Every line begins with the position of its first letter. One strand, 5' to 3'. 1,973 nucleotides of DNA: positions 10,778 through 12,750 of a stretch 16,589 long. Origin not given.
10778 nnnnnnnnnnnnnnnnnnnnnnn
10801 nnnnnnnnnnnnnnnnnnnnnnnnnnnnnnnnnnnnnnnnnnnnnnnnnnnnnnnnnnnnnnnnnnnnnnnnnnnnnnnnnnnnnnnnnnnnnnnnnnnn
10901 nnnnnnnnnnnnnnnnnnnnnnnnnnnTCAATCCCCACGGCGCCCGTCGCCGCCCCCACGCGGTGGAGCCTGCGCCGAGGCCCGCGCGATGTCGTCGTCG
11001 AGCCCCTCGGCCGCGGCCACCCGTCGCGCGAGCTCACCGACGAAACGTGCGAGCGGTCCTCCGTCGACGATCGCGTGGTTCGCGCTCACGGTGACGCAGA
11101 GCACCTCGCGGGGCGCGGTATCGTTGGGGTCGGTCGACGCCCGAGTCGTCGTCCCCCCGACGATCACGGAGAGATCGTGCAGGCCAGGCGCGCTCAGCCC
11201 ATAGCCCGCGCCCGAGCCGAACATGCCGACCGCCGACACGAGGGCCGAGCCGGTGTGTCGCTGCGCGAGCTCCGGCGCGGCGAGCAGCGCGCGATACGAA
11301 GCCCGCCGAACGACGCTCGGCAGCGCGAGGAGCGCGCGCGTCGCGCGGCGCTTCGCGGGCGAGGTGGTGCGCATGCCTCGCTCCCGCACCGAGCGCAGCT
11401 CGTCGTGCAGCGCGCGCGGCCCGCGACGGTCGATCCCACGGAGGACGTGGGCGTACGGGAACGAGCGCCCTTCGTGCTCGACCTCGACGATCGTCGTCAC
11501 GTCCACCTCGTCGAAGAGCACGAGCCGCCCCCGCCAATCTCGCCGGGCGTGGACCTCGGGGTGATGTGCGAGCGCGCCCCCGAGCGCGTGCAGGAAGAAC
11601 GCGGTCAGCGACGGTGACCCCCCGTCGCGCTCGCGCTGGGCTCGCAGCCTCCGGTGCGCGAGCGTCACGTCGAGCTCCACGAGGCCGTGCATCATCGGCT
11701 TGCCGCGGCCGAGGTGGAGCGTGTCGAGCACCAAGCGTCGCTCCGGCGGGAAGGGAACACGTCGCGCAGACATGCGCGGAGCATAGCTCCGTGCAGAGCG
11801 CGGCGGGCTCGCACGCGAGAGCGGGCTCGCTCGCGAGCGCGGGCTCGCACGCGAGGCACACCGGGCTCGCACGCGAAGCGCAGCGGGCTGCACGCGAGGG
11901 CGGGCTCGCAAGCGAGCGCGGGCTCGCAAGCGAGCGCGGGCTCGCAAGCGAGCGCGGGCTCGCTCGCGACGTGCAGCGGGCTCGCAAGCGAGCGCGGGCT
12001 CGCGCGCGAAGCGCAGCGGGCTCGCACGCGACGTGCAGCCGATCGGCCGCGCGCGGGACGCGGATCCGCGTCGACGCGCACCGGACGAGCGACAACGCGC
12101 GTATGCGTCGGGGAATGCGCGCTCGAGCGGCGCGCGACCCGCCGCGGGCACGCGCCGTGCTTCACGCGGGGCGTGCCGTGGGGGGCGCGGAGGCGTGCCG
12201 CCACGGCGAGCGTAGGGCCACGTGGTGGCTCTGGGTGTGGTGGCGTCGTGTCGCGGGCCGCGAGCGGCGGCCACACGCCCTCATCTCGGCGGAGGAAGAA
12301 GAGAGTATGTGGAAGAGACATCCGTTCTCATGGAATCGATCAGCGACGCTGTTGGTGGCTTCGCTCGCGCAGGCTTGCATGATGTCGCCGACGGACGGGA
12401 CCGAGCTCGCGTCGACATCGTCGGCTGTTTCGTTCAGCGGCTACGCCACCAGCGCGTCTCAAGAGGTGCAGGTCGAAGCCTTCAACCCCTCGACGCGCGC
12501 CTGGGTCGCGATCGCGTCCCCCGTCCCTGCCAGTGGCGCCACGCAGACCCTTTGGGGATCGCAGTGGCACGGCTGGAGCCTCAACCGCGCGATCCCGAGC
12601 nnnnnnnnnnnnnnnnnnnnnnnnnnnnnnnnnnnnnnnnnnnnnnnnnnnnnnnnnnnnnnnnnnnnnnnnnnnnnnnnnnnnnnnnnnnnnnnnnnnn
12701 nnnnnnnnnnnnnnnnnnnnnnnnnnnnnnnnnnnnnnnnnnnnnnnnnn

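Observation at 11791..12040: About 12-copy tandem array of palindromic 18/22-bp units in a divergent promoter region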

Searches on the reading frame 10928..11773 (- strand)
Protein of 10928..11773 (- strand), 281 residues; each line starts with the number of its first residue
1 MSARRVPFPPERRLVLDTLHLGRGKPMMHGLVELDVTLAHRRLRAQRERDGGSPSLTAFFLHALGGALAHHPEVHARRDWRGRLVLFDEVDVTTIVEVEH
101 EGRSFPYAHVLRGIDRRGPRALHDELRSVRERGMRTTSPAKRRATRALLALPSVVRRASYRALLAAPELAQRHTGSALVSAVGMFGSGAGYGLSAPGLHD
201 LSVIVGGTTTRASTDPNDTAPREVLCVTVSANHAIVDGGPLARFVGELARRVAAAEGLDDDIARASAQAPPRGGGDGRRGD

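Call 7: search_protein_families(library=pfam, proteins=[window:10928-11773:-], max_evalue=0.01)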
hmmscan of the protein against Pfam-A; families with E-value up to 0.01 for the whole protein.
window:10928-11773:- (281 aa): 2 families
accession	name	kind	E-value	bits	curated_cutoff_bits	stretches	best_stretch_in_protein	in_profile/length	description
PF00198.28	2-oxoacid_dh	-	1.3e-09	38.2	23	2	4-133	5-135/232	2-oxoacid dehydrogenases acyltransferase (catalytic domain)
PF24891.1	DUF7742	-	0.0093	16.5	27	0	144-174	11-41/87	Domain of unknown function (DUF7742)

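Call 8: find_encoding_contigs(protein=window:10928-11773:-, flank=10000, max_places=6)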
Protein window:10928-11773:- (281 aa): no gene with exactly this product is on record in the collection.

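Call 14: find_homologous_proteins(query=window:10928-11773:-)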
Query window:10928-11773:- (281 aa): 322 proteins with E <= 0.001 among 8000 candidates; the best 120 are listed.
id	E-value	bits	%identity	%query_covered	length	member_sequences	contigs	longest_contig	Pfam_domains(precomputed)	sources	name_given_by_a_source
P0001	1.3e-167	574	100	95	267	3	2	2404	PF00198.29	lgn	-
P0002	7.5e-112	391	71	95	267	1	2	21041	PF00198.29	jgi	jgi:pyruvate/2-oxoglutarate dehydrogenase complex dihydrolipoamide acyltransferase (E2) component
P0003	9.0e-110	385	71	93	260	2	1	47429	PF00198.29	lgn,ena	-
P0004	3.9e-109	382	71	92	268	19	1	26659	PF00198.29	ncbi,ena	-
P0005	6.1e-106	372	69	95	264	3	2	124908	PF00198.29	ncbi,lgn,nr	ncbi:MAG: 2-oxo acid dehydrogenase subunit E2 [Sandaracinus sp.]|nr:2-oxo acid dehydrogenase subunit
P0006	3.4e-100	353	71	87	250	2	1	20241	PF00198.29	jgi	jgi:pyruvate/2-oxoglutarate dehydrogenase complex dihydrolipoamide acyltransferase (E2) component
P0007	6.5e-98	346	66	92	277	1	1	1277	PF00198.29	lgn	-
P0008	1.4e-96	341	63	93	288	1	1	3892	PF00198.29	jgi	jgi:pyruvate/2-oxoglutarate dehydrogenase complex dihydrolipoamide acyltransferase (E2) component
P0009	5.6e-96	339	63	93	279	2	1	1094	PF00198.29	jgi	jgi:pyruvate/2-oxoglutarate dehydrogenase complex dihydrolipoamide acyltransferase (E2) component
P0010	4.7e-95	336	63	94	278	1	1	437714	PF00198.29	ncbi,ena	-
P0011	8.0e-95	335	60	93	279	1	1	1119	PF00198.29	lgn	-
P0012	1.3e-94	335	66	85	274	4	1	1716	PF00198.29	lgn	-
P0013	4.3e-94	333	61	91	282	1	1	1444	PF00198.29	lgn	-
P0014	4.6e-93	330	64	91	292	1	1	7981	PF00198.29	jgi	-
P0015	5.9e-92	326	65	87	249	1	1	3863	PF00198.29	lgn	-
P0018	2.1e-91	324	63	91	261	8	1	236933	PF00198.29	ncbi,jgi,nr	ncbi:MAG: 2-oxo acid dehydrogenase subunit E2 [Myxococcales bacterium]|nr:2-oxo acid dehydrogenase s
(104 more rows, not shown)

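Call 15: find_encoding_contigs(protein=P0001, flank=10000, max_places=10)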
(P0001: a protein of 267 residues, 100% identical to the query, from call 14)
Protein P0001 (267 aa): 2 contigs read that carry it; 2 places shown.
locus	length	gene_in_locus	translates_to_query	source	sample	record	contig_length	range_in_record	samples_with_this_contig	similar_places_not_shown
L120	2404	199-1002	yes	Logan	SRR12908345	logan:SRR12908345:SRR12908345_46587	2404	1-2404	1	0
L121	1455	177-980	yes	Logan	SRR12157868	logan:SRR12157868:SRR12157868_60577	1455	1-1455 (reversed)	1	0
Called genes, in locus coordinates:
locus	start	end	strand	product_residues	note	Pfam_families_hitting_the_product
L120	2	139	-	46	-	?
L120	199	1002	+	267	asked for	PF00198:2-oxoacid_dh (faint)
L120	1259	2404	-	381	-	?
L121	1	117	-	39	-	?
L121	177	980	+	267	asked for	PF00198:2-oxoacid_dh (faint)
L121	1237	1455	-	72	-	?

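Call 16: find_encoding_contigs(protein=P0005, flank=6000, max_places=4)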
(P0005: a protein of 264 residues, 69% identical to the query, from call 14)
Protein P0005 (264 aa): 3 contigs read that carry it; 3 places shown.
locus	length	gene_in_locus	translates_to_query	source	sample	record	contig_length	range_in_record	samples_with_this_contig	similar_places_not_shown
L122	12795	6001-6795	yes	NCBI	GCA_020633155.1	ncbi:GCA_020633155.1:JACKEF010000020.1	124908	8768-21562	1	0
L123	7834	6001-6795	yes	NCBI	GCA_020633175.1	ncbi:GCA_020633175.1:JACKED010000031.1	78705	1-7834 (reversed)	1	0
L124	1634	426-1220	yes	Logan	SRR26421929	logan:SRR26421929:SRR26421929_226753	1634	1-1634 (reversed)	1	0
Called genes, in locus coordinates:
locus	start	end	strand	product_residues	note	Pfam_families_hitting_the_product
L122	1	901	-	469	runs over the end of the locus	-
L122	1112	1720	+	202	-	-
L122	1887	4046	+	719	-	PF09371:Tex_N, PF22706:Tex_central_region, PF14639:YqgF (weak), PF16921:Tex_YqgF, PF12836:HHH_3, PF17674:HHH_9, PF00575:S1, PF23459:S1_RRP5, +2 more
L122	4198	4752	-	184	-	PF07691:PA14 (weak)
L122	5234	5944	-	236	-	PF10568:Tom37, PF13417:GST_N_3 (weak), PF17172:GST_N_4, PF13410:GST_C_2, PF17171:GST_C_6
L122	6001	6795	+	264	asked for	PF00198:2-oxoacid_dh (faint)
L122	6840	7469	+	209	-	-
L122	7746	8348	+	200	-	PF03167:UDG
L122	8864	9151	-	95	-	-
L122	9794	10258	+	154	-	PF00076:RRM_1, PF16367:RRM_7 (weak)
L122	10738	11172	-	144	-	-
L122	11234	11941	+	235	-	PF00165:HTH_AraC, PF12833:HTH_18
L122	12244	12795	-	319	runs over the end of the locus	-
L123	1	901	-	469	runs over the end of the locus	-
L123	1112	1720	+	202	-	-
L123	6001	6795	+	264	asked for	PF00198:2-oxoacid_dh (faint)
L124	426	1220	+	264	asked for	PF00198:2-oxoacid_dh (faint)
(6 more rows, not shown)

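Call 17: find_encoding_contigs(protein=P0002, flank=6000, max_places=4)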
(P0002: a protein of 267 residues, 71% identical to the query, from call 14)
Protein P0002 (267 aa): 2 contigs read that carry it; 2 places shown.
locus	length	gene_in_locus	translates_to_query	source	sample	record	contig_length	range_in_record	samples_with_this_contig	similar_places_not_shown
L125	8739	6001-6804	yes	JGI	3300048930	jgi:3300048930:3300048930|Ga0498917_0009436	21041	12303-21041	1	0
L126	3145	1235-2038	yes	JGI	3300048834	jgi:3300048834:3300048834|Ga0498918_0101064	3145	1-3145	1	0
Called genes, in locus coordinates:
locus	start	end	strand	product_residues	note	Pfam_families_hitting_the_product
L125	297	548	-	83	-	-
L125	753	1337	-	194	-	PF05685:Uma2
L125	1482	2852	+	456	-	-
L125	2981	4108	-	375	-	-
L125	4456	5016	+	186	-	-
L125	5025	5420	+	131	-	-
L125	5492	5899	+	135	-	-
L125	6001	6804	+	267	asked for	PF00198:2-oxoacid_dh (faint)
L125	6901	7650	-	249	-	PF21196:PcrA_UvrD_tudor (weak)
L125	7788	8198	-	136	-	PF13404:HTH_AsnC-type (faint), PF12833:HTH_18, PF00165:HTH_AraC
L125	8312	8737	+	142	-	?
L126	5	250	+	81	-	-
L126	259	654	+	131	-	-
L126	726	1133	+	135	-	-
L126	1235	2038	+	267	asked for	PF00198:2-oxoacid_dh (faint)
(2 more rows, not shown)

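Call 41: find_encoding_contigs(protein=P0003, flank=8000, max_places=2)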
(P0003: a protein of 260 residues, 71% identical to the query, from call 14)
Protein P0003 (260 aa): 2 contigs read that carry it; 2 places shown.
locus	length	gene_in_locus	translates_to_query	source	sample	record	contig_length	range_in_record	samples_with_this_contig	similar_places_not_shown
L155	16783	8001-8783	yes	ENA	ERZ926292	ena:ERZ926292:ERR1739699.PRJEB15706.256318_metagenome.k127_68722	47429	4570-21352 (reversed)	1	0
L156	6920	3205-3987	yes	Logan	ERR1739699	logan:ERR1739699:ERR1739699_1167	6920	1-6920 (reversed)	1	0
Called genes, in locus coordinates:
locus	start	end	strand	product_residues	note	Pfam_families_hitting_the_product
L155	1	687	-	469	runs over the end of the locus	PF00919:UPF0004, PF04055:Radical_SAM, PF18693:TRAM_2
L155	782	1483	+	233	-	-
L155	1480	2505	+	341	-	-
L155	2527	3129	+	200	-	-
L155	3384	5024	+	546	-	PF00005:ABC_tran, PF00006:ATP-synt_ab (faint), PF02463:SMC_N (faint), PF13304:AAA_21 (faint), PF12848:ABC_tran_Xtn, PF00005:ABC_tran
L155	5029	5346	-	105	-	-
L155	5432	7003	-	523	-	PF00890:FAD_binding_2, PF01134:GIDA (faint), PF01266:DAO, PF01593:Amino_oxidase, PF03486:HI0933_like (faint), PF07992:Pyr_redox_2 (faint), PF12831:FAD_oxidored (weak), PF13450:NAD_binding_8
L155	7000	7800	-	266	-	PF00440:TetR_N, PF13305:TetR_C_33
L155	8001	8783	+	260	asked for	PF00198:2-oxoacid_dh (faint)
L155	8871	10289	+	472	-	-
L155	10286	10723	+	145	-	-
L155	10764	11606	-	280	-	PF04116:FA_hydroxylase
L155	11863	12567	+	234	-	PF00440:TetR_N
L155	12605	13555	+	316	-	-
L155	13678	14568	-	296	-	PF00126:HTH_1, PF03466:LysR_substrate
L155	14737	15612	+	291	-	PF03446:NAD_binding_2, PF14833:NAD_binding_11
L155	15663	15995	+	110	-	PF11006:DUF2845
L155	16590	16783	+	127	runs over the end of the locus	-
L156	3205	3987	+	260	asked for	PF00198:2-oxoacid_dh (faint)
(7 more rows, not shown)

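Call 42: find_encoding_contigs(protein=P0004, flank=8000, max_places=2)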
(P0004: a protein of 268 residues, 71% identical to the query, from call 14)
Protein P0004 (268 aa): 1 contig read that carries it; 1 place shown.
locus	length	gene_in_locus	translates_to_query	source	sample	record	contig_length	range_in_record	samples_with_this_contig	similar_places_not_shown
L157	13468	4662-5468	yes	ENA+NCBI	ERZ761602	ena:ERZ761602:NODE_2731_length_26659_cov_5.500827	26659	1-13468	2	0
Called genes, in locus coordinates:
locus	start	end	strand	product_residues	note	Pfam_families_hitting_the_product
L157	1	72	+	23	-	?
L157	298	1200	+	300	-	-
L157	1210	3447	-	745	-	PF00199:Catalase, PF06628:Catalase-rel, PF01965:DJ-1_PfpI, PF18011:Catalase_C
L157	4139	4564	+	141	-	-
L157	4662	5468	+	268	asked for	PF00198:2-oxoacid_dh (faint)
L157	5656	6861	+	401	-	PF14559:TPR_19 (weak)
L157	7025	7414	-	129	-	PF00903:Glyoxalase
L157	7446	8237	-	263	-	PF00561:Abhydrolase_1 (weak), PF12697:Abhydrolase_6, PF12146:Hydrolase_4 (weak)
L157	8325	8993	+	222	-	PF00440:TetR_N, PF14246:TetR_C_7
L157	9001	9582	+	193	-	PF13412:HTH_24 (weak)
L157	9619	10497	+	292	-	PF20240:DUF6597, PF00165:HTH_AraC (faint), PF12833:HTH_18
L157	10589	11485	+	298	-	PF00106:adh_short, PF13561:adh_short_C2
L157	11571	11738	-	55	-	-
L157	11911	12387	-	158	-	PF13302:Acetyltransf_3, PF00583:Acetyltransf_1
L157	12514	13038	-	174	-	-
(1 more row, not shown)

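Call 47: find_encoding_contigs(protein=P0006, flank=4000, max_places=2)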
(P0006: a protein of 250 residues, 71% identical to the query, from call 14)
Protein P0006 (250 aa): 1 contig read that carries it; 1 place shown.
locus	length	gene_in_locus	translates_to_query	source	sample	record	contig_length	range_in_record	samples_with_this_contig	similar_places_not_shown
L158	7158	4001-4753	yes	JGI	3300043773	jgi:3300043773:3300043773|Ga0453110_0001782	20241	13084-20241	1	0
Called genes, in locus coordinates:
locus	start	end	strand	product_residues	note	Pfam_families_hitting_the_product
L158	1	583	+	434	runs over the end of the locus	PF03150:CCP_MauG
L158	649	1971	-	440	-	PF05787:PhoX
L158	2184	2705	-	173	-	PF04542:Sigma70_r2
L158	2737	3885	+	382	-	-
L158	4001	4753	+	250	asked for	PF00198:2-oxoacid_dh (faint)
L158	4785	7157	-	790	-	?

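Call 48: find_encoding_contigs(protein=P0010, flank=4000, max_places=2)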
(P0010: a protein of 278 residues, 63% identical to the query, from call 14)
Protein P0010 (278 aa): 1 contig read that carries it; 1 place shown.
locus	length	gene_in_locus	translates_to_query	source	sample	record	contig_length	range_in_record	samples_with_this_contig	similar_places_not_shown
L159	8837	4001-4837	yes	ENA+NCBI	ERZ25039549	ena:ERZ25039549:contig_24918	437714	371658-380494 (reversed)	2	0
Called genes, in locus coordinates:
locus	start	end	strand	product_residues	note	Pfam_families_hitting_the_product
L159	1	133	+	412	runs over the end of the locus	PF00069:Pkinase, PF01636:APH (faint), PF03109:ABC1 (faint), PF07714:PK_Tyr_Ser-Thr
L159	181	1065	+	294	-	PF00142:Fer4_NifH (faint), PF01656:CbiA, PF02374:ArsA_ATPase (weak), PF09140:MipZ (weak), PF10609:ParA, PF13614:AAA_31 (weak)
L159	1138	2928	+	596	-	PF00575:S1, PF21710:Spt6_S1 (faint), PF24685:OB_RRP5_4th (faint), PF00575:S1, PF23459:S1_RRP5 (weak)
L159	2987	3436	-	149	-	-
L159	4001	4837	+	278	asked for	PF00198:2-oxoacid_dh (faint)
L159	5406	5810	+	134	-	PF07499:RuvA_C (weak)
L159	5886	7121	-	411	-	PF12704:MacB_PCD, PF02687:FtsX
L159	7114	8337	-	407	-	PF12704:MacB_PCD, PF02687:FtsX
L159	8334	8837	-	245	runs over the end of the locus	PF00005:ABC_tran, PF02463:SMC_N (faint), PF13304:AAA_21 (faint)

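Call 49: find_encoding_contigs(protein=P0018, flank=4000, max_places=2)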
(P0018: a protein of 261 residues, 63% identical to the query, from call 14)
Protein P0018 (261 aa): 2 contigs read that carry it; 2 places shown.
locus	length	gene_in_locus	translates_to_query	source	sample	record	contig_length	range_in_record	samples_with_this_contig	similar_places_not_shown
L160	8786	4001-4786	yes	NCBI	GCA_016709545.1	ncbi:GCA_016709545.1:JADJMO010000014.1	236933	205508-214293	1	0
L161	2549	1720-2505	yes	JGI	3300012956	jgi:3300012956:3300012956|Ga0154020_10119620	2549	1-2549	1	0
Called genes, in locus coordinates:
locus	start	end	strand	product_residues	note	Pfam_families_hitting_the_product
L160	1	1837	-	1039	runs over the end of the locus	PF00873:ACR_tran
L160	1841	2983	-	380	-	PF25917:BSH_RND (weak), PF25973:BSH_CzcB (weak), PF25944:Beta-barrel_RND (weak), PF25954:Beta-barrel_RND_2, PF25989:YknX_C, PF25975:CzcB_C (faint)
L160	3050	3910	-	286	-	PF05430:Methyltransf_30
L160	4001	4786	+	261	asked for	PF00198:2-oxoacid_dh (weak)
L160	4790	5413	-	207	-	-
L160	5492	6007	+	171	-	-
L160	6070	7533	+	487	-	PF00069:Pkinase, PF03109:ABC1 (faint), PF07714:PK_Tyr_Ser-Thr, PF14531:Kinase-like (faint)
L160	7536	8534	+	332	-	PF00515:TPR_1 (faint), PF08308:PEGA (faint), PF13620:CarboxypepD_reg (weak)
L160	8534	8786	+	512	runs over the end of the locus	PF25390:WD40_RLD, PF00415:RCC1, PF25390:WD40_RLD, PF13540:RCC1_2, PF00415:RCC1, PF13540:RCC1_2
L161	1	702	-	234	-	?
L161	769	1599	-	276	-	PF05430:Methyltransf_30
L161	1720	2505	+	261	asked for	PF00198:2-oxoacid_dh (weak)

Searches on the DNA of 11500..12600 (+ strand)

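Call 20: search_rna_families(source=window, start=11500, end=12600, threshold=evalue, max_evalue=10)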
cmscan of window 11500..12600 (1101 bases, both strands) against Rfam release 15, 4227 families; matches with E-value up to 10: 7.
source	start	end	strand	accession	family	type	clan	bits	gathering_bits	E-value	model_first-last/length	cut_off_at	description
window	11910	11965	-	RF03703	mir-3622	Gene; miRNA;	-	25.5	78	0.05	1-84/84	no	mir-3622 microRNA precursor family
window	11910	11965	+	RF03703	mir-3622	Gene; miRNA;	-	22.6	78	0.26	1-84/84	no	mir-3622 microRNA precursor family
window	11791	11872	-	RF03296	MIR8788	Gene; miRNA;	-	22.4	124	0.46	1-138/138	no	MIR8788 microRNA precursor family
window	11906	11969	-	RF03296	MIR8788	Gene; miRNA;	-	20.8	124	1.1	1-138/138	no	MIR8788 microRNA precursor family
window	11946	12005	+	RF03294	mir-H3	Gene; miRNA;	-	20.2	70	4.5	1-81/81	no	mir-H3 microRNA precursor family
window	11907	11968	-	RF03710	mir-1451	Gene; miRNA;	-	18.5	85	7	1-92/92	no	mir-1451 microRNA precursor family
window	11760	11803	-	RF03407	MIR531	Gene; miRNA;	-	16.5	70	7.5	1-69/69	no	MIR531 microRNA precursor family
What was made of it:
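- No Rfam family matches above noise (call 20).
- Tried and rejected: Rfam (call 20).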

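Call 61: search_dna_similar(query=window:11700-12400:+, collection=plasmids, mode=distant, max_rows=10)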
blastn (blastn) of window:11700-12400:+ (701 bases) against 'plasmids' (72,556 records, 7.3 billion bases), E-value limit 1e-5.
No match.
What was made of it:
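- On Plasmid iterons: There is no plasmid similarity (call 61).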

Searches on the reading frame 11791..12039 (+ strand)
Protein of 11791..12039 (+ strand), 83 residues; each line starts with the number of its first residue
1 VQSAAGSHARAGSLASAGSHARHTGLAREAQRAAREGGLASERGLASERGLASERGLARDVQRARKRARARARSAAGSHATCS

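Call 65: find_homologous_proteins(query=window:11791-12039:+, max_evalue=0.01)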
Query seq(83 aa): 4560 candidates shared short words with the query, none scored E <= 0.01.
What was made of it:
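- On Bacterial minisatellite / VNTR: The translated array has no protein hit (call 65).
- The translated array finds nothing among 5.8 billion proteins (call 65).
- Tried and rejected: Translated array against 5.8 billion proteins (call 65).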
